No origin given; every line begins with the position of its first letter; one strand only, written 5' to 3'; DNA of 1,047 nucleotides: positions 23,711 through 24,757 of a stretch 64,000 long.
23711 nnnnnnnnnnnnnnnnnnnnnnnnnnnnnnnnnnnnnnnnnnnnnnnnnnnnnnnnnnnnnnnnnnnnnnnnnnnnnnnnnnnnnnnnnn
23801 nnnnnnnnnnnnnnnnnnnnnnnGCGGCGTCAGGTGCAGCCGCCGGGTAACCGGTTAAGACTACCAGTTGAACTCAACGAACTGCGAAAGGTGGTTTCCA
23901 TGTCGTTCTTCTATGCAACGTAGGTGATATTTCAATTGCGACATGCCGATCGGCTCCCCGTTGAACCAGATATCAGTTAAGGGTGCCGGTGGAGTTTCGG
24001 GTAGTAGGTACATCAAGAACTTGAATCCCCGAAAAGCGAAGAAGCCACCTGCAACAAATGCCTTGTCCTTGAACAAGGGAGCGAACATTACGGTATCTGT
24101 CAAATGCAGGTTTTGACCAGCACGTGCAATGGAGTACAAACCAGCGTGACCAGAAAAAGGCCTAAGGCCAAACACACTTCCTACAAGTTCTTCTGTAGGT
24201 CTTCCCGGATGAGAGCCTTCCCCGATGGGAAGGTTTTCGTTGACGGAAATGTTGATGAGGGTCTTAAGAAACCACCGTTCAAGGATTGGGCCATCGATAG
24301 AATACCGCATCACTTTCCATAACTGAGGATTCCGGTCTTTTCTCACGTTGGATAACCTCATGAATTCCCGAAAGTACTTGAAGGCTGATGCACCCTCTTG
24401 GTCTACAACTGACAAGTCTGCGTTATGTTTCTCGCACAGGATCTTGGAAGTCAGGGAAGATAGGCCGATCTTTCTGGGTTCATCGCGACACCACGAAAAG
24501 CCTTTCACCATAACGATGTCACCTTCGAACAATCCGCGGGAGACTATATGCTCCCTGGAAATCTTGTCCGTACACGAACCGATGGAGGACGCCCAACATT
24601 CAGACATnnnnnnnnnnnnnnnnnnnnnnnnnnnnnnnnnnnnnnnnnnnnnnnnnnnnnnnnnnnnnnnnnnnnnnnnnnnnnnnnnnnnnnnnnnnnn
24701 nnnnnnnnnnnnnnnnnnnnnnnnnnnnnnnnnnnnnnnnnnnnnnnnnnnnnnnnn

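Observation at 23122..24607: HNH-endonuclease protein paired with a zinc-ribbon/DUF4145 protein at the head of the defence cluster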

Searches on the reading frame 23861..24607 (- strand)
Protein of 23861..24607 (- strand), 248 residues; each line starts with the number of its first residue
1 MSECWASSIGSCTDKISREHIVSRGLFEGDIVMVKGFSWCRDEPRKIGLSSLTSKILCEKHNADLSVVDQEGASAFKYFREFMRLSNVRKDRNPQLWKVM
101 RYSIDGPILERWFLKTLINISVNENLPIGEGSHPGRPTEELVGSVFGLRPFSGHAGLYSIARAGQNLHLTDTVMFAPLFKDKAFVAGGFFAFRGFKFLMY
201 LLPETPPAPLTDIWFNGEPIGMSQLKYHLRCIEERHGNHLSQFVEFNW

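Call 3: search_protein_families(library=pfam, proteins=[window:23861-24607:-], max_evalue=1)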
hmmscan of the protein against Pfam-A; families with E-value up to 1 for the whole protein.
window:23861-24607:- (248 aa): 0 families

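Call 4: search_protein_families(library=padloc, proteins=[window:23861-24607:-], max_evalue=1)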
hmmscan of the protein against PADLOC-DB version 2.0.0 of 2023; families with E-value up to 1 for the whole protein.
window:23861-24607:- (248 aa): 0 families

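Call 5: search_protein_families(library=ncbifam, proteins=[window:23861-24607:-], max_evalue=1)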
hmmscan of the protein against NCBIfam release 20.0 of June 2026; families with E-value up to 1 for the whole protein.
window:23861-24607:- (248 aa): 1 family
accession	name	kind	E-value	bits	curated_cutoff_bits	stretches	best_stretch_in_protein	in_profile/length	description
NF033106.1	blaL1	exception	0.27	10.1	560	1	160-214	135-190/290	L1 family subclass B3 metallo-beta-lactamase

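Call 6: find_homologous_proteins(query=window:23861-24607:-)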
Query window:23861-24607:- (248 aa): 110 proteins with E <= 0.001 among 338 candidates.
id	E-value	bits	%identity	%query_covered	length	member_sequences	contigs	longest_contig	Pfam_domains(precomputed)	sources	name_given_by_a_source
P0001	1.4e-169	580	100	100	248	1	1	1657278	-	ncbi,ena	-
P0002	5.6e-99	349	61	100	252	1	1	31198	-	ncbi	-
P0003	2.0e-95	337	59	100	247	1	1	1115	-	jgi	jgi:hypothetical protein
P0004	1.5e-94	334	58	100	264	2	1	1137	-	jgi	-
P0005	1.8e-94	334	59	100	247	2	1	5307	-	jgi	jgi:hypothetical protein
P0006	6.9e-88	312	54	100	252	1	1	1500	-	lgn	-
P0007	3.4e-87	310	57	100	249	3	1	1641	-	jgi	jgi:hypothetical protein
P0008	4.5e-86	306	56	100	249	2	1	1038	-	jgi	-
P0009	4.2e-85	303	57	100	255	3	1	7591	-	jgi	jgi:hypothetical protein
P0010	1.5e-82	295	55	100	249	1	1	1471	-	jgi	jgi:hypothetical protein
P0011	2.1e-81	291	53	100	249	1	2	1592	-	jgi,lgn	jgi:hypothetical protein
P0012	1.4e-80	288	54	100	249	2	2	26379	-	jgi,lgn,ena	-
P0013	1.7e-80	288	54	100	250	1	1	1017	-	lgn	-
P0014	3.7e-80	287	53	100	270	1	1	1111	-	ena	-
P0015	1.9e-79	285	51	100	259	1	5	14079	-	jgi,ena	-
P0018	2.2e-76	275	53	99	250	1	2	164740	-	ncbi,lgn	-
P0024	3.4e-73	264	50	100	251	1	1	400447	-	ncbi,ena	-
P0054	4.9e-56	208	52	81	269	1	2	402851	-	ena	-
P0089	1.3e-42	164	40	100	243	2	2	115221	-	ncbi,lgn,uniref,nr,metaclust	ncbi:hypothetical protein [Granulicella tundricola]|uniref:Uncharacterized protein n=1 Tax=Granulice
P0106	8.4e-24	102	33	88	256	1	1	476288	-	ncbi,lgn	-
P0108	7.8e-19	86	33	79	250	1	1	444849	-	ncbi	-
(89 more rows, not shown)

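Call 8: find_related_loci(query=A1, collection=genome_contigs, flank=8000)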
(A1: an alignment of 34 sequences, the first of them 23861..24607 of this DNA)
Query A1 (248 aa) in genome_contigs; peptide patterns used: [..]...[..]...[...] (x = any residue, [..] = any of these).
86 stretches matched a pattern; 68 encode a relative of the query (tblastn E <= 1e-3); 68 distinct loci.
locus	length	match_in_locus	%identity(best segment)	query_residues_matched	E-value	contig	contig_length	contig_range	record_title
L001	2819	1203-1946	53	4-248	2e-82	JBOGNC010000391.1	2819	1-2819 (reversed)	MAG: Candidatus Acidiferrales bacterium isolate SE1505_metabat2.bin.49 NODE_18705_length_2819_cov_4.499257, whole genome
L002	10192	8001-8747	50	1-248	7e-80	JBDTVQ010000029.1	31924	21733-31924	MAG: Acidobacteriota bacterium isolate cluster3_bin.71 NODE_4085_length_31924_cov_7.001412, whole genome shotgun sequenc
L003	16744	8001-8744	50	2-248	3e-79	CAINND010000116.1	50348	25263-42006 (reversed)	MAG: uncultured Acidobacteria bacterium isolate I3b_bin-068 genome assembly, contig: bin-068:116/121, whole genome shotg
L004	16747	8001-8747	50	1-248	8e-78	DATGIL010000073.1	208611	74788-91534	MAG TPA_asm: Bryobacteraceae bacterium isolate SMAG_U9806 k141_672867, whole genome shotgun sequence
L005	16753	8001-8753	50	1-248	7e-76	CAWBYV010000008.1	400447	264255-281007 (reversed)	MAG: uncultured delta proteobacterium isolate MFD03044.bin.2.84 genome assembly, contig: contig_3772, whole genome shotg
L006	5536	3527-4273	49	1-248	5e-76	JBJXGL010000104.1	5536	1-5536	MAG: Aestuariivirga sp. isolate F1F2.bin.305 k127_8324788, whole genome shotgun sequence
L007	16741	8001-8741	49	4-248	2e-75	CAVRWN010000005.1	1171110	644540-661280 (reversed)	MAG: uncultured Acidobacteriaceae bacterium isolate MFD05512.bin.1.77 genome assembly, contig: contig_555, whole genome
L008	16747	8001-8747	46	1-248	2e-71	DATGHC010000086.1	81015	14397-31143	MAG TPA_asm: Candidatus Acidiferrales bacterium isolate SMAG_U9770 k141_595164, whole genome shotgun sequence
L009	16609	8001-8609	52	2-203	5e-61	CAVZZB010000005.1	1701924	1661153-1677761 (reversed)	MAG: uncultured Acidobacteriaceae bacterium isolate MFD01828.bin.1.12 genome assembly, contig: contig_13049, whole genom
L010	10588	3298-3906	48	2-204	1e-60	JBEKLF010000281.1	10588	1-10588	MAG: Terriglobia bacterium isolate SPRUCE 364 SPRUCE_364_281, whole genome shotgun sequence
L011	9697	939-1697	42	1-248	3e-60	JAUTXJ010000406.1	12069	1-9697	MAG: Acidobacteriaceae bacterium isolate BP_11 scaffold_7784371, whole genome shotgun sequence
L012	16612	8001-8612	48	2-204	2e-59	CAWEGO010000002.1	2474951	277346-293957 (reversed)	MAG: uncultured Acidobacteriota bacterium isolate MFD03044.bin.1.56 genome assembly, contig: contig_28326, whole genome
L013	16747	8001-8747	41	1-248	3e-59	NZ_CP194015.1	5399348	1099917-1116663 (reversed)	Amphritea sp. HPY chromosome, complete genome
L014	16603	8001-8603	50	4-204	3e-59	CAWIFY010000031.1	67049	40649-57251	MAG: Terriglobia bacterium isolate MFD09603.bin.2.223 genome assembly, contig: contig_45841, whole genome shotgun sequen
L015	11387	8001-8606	50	4-204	7e-59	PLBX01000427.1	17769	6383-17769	MAG: Acidobacteriaceae bacterium isolate palsa_253 73.20111000_P3M.32_contig_11820, whole genome shotgun sequence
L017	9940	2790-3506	40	4-248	2e-58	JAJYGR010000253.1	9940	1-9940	MAG: Acidobacteria bacterium isolate DBS1-3.bin155 NODE_14371_length_9940_cov_2.78661, whole genome shotgun sequence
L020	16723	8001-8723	44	2-248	6e-55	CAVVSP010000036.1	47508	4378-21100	MAG: uncultured Acidobacteriaceae bacterium isolate MFD01213.bin.2.106 genome assembly, contig: contig_73854, whole geno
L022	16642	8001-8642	45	2-213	1e-54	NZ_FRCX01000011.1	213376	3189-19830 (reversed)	Duganella sacchari strain Sac-22, whole genome shotgun sequence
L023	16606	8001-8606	46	4-205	9e-54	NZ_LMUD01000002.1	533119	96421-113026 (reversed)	Granulicella sp. S190 NODE_2_length_533023_cov_8.156857, whole genome shotgun sequence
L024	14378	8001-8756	40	1-248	1e-52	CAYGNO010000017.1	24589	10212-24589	MAG TPA_asm: uncultured Sulfuricella sp. isolate ERP113451_co7_46 genome assembly, contig: NODE_1427_length_24589_cov_19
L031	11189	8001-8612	42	3-204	2e-48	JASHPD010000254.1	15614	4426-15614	MAG: Acidobacteriaceae bacterium isolate JOPF040 JOPF_NEAR_contig_1051728, whole genome shotgun sequence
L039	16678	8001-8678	34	1-219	3e-40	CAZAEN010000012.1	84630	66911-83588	MAG TPA_asm: uncultured Methylophilaceae bacterium isolate SRP286056_co2_262 genome assembly, contig: NODE_272_length_84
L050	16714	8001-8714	27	2-248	2e-17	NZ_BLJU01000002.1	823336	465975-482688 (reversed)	Pseudomonas yangonensis strain MY50 MY50_contig_2, whole genome shotgun sequence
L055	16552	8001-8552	29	1-187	4e-16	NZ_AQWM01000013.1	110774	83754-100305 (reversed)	Asticcacaulis benevestitus DSM 16100 = ATCC BAA-896 strain DSM 16100 B060DRAFT_scaffold_12.13_C, whole genome shotgun se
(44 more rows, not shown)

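Call 19: search_solved_structures(query=A1, max_evalue=10, show_alignments=3)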
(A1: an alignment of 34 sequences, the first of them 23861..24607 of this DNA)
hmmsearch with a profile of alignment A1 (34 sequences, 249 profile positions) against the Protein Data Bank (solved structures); distinct sequences matched with E-value up to 10: 1.
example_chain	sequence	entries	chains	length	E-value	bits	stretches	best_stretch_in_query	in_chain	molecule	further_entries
5ykz_A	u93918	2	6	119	1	11.8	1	139-209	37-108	Capsid protein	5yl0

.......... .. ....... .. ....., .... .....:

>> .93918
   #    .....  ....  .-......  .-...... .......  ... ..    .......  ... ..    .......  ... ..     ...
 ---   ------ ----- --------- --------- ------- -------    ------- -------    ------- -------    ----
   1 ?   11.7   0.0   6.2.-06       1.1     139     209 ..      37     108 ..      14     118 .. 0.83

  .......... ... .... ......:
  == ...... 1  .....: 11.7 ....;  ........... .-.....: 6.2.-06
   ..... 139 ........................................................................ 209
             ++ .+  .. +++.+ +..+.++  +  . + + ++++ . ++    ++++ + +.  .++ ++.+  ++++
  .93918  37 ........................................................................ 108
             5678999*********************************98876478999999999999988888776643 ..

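Call 28: find_encoding_contigs(protein=window:23861-24607:-, flank=3000, max_places=3)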
Protein window:23861-24607:- (248 aa): 1 contig read that carries it; 1 place shown.
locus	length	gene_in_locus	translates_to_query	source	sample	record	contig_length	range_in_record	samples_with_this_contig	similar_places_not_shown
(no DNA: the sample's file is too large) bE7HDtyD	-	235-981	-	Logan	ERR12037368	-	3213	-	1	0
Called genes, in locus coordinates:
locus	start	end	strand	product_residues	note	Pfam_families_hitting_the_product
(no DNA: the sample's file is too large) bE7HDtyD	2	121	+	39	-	?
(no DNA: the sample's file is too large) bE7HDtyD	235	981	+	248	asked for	-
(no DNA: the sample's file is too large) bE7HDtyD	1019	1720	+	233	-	PF13643:DUF4145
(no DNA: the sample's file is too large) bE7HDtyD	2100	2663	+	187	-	-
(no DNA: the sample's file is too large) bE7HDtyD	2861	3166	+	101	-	-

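Call 29: predict_structure(alignment_id=A1)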
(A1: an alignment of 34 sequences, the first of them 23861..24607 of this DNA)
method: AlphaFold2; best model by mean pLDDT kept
length: 248 residues; sequences in the alignment: 34
mean_pLDDT: 92.2   pTM: 0.90
mean pLDDT of the five models: 92.2, 91.3, 89.7, 89.7, 88.5
residues with pLDDT >= 90: 182; 70-90: 65; 50-70: 1; < 50: 0
segments of 3 or more residues with pLDDT < 50: none
pLDDT, mean of each block of 10 residues (from residue 1): 88 90 87 87 91 92 96 95 93 92 98 96 93 95 97 97 78 90 95 94 93 84 93 94 97
secondary structure, 60 per line:
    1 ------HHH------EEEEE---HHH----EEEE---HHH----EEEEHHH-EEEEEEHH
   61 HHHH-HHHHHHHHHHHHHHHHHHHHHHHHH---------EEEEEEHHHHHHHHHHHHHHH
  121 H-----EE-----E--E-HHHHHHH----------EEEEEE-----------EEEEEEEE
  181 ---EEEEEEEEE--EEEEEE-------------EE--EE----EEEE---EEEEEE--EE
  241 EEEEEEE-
elements in order: E16-20 E31-34 E45-48 E53-58 H59-64 H66-90 E100-105 H106-121 H139-145 E156-161 E173-180 E184-192 E195-200 E224-227 E231-236 E239-247

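Call 34: fold_search(model_id=the predicted structure, library=pdb)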
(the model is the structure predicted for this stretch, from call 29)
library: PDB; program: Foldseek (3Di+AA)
matches with E <= 10: 189; with E <= 0.001: 0
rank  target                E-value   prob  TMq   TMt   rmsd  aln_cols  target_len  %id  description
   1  7er1_C                4.1e-01  0.04  0.10  0.08  13.4       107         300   14  Crystal structure of capsid P domain of norovirus GI.3 VA115 complexed with Gala1-3Galb1-4Glc (released 2022-05-11)
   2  8j5b_A                4.4e-01  0.04  0.09  0.08  13.6       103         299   12  Crystal structure of P domain from norovirus GI.4 capsid protein. (released 2024-04-24)
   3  8j5b_D                5.6e-01  0.04  0.10  0.08  14.8       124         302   11  Crystal structure of P domain from norovirus GI.4 capsid protein. (released 2024-04-24)
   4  8j5b_C                5.6e-01  0.03  0.09  0.08  13.2       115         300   12  Crystal structure of P domain from norovirus GI.4 capsid protein. (released 2024-04-24)
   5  7er0_A                6.7e-01  0.04  0.10  0.09  12.6        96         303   20  Crystal structure of capsid P domain of norovirus GI.3 VA115 (released 2022-05-11)
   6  2zl6_A                6.7e-01  0.02  0.09  0.08  13.1       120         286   13  Atomic resolution structural characterization of recognition of histo-blood group antigens by Norwalk virus (released 2008-07-22)
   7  6out_B                7.6e-01  0.02  0.09  0.05  14.3       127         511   15  Asymmetric focused reconstruction of human norovirus GI.1 Norwalk strain VLP asymmetric unit in T=3 symmetry (released 2019-06-26)
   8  4p25_C                8.1e-01  0.03  0.08  0.07   9.7        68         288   16  Structure of the P domain from a GI.7 Norovirus variant in complex with LeY HBGA. (released 2014-04-02)
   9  2zl6_B                8.6e-01  0.03  0.10  0.09  13.5        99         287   16  Atomic resolution structural characterization of recognition of histo-blood group antigens by Norwalk virus (released 2008-07-22)
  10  4p3i_D                8.6e-01  0.03  0.08  0.07   9.8        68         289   16  Structure of the P domain from a GI.7 Norovirus variant in complex with LeA HBGA. (released 2014-04-02)
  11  7eqs_A                8.6e-01  0.03  0.09  0.08  12.8        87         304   15  Crystal structure of capsid P domain of norovirus GI.3 DSV (released 2022-05-04)
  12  2zl5_A                9.1e-01  0.03  0.09  0.08  12.6        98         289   14  Atomic resolution structural characterization of recognition of histo-blood group antigen by Norwalk virus (released 2008-07-22)
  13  3ast_B                9.1e-01  0.03  0.08  0.07  13.2       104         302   13  Crystal structure of P domain Q389N mutant from Norovirus Funabashi258 stain in the complex with Lewis-b (released 2012-01-25)
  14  9bof_A                9.1e-01  0.02  0.08  0.07  13.7       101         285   16  16E10 Fab bound to norovirus GI.1 P domain (released 2025-04-09)
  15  8j5b_B                9.1e-01  0.02  0.10  0.09  14.4       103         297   13  Crystal structure of P domain from norovirus GI.4 capsid protein. (released 2024-04-24)
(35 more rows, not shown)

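Call 38: find_encoding_contigs(protein=P0018, flank=7000, max_places=1)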
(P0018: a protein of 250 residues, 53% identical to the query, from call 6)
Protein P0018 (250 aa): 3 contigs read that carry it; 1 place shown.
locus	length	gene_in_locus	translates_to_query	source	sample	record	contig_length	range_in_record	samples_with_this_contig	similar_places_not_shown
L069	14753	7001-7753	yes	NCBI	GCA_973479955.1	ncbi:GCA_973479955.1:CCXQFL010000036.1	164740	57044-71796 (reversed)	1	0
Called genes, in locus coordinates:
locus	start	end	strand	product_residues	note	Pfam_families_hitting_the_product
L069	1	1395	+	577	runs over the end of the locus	PF01555:N6_N4_Mtase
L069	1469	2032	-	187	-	PF08332:CaMKII_AD (weak), PF13474:SnoaL_3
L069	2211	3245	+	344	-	PF01078:Mg_chelatase (faint), PF05496:RuvB_N, PF13191:AAA_16 (faint), PF20720:nSTAND3 (faint), PF00004:AAA, PF07728:AAA_5 (faint), PF17864:AAA_lid_4, PF05491:WHD_RuvB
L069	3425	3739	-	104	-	PF13451:zf_Tbcl, PF23477:zf_Tbcl_2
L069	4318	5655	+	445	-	PF00483:NTP_transferase, PF12804:NTP_transf_3 (weak), PF25247:LbH_GLGC (faint), PF24894:Hexapep_GlmU, PF25084:LbH_EIF2B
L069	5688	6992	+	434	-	PF03952:Enolase_N, PF00113:Enolase_C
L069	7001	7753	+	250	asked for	-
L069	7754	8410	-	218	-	PF13489:Methyltransf_23, PF01209:Ubie_methyltran, PF05175:MTS, PF08241:Methyltransf_11, PF08242:Methyltransf_12, PF13649:Methyltransf_25, PF13847:Methyltransf_31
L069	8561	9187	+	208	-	-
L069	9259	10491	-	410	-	PF04551:GcpE, PF26540:GcpE_C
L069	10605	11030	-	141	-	PF13560:HTH_31, PF01381:HTH_3, PF12844:HTH_19, PF13443:HTH_26 (weak)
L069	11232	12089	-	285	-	PF00990:GGDEF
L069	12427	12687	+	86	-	-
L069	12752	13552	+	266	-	-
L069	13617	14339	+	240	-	-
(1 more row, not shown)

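Call 39: find_encoding_contigs(protein=P0024, flank=7000, max_places=1)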
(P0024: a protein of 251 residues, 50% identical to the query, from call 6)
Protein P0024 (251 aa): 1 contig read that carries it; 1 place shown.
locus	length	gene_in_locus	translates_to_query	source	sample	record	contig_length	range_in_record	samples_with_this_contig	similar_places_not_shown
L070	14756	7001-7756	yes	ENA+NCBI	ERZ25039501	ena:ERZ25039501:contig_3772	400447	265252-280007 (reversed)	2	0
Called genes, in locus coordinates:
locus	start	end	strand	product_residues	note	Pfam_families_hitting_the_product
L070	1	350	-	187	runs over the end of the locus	PF01058:Oxidored_q6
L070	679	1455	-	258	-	PF08240:ADH_N, PF00107:ADH_zinc_N (weak)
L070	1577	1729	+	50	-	-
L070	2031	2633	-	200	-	-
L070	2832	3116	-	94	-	PF02780:Transketolase_C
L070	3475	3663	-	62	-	PF02779:Transket_pyr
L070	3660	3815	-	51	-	PF02779:Transket_pyr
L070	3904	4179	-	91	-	PF00676:E1_dh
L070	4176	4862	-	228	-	PF00676:E1_dh, PF13292:DXP_synthase_N (weak), PF02775:TPP_enzyme_C (faint)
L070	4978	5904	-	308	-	PF06267:DUF1028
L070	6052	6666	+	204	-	PF00583:Acetyltransf_1, PF13673:Acetyltransf_10 (weak), PF13508:Acetyltransf_7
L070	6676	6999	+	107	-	-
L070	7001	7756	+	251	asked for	-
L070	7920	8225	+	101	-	-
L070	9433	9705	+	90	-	PF04014:MazE_antitoxin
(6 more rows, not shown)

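Call 40: find_encoding_contigs(protein=P0089, flank=7000, max_places=1)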
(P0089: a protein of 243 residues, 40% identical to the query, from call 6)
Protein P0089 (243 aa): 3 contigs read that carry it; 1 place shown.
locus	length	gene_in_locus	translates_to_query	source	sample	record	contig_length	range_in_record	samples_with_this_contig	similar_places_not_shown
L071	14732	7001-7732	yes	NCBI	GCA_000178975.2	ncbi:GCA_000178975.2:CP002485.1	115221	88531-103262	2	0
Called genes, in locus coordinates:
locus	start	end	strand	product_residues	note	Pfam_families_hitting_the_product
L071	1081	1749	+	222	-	-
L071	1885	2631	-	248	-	-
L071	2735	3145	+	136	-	PF14106:DUF4279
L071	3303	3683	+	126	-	PF00239:Resolvase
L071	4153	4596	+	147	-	-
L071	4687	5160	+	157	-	PF10083:DUF2321, PF12773:DZR, PF13240:Zn_Ribbon_1 (weak)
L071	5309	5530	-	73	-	-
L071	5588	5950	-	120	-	PF18602:Rap1a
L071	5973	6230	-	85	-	-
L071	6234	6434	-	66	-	-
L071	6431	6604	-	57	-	-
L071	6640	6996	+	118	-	-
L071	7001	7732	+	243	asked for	-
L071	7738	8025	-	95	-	-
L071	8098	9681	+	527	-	PF14690:Zn_ribbon_ISL3, PF01610:DDE_Tnp_ISL3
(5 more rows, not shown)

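Call 43: search_protein_representatives(alignment_id=A1)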
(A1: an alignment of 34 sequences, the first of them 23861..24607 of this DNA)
Query: 34 sequences, 249 profile positions. Proteins with E-value up to 0.001 (for the whole library): 3211; up to 1e-10: 2684; up to 1e-30: 738. The best 150 are listed.
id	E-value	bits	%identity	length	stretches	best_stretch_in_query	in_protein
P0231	5.7e-93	327.1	-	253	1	1-249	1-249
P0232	2.5e-90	318.5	-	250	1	1-249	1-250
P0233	5.8e-88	310.7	-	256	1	1-249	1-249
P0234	2.7e-87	308.6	-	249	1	1-249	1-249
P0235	4.2e-85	301.4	-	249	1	1-249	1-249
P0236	3.0e-84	298.6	-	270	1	1-249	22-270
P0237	2.4e-83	295.6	-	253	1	2-248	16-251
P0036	1.0e-82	293.5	-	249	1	1-249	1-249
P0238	1.4e-82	293.1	-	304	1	1-249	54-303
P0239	1.4e-81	289.8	-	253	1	4-249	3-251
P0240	3.3e-80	285.3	-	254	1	1-249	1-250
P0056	5.2e-80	284.7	-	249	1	1-249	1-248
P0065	8.6e-80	284.0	-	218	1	2-209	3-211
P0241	1.6e-79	283.1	-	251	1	1-248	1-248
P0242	2.0e-78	279.5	-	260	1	3-248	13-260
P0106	9.8e-61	221.5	-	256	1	1-249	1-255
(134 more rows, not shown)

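Call 45: search_protein_families(library=pfam, alignment_id=A3, max_evalue=10)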
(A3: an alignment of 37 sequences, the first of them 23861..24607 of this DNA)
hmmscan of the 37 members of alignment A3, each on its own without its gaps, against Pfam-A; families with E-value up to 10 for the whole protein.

A. member 1, window:23861-24607:- (248 aa): 0 families

B. families by the number of members that match (of 37 scanned): 8 families
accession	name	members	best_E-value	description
PF00912.28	Transgly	1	0.016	Transglycosylase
PF16924.11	DpaA_N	1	0.085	Dipicolinate synthase subunit A N-terminal domain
PF12646.12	DUF3783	1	0.089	Domain of unknown function (DUF3783)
PF19334.4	DUF5920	1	0.15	Domain of unknown function (DUF5920)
PF04003.17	Utp12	1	0.19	Dip2/Utp12 Family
PF00071.28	Ras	1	0.22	Ras family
PF17021.10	Mei5_like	1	0.23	Putative double-strand recombination repair-like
PF16737.10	PHF12_MRG_bd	1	0.28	PHD finger protein 12 MRG binding domain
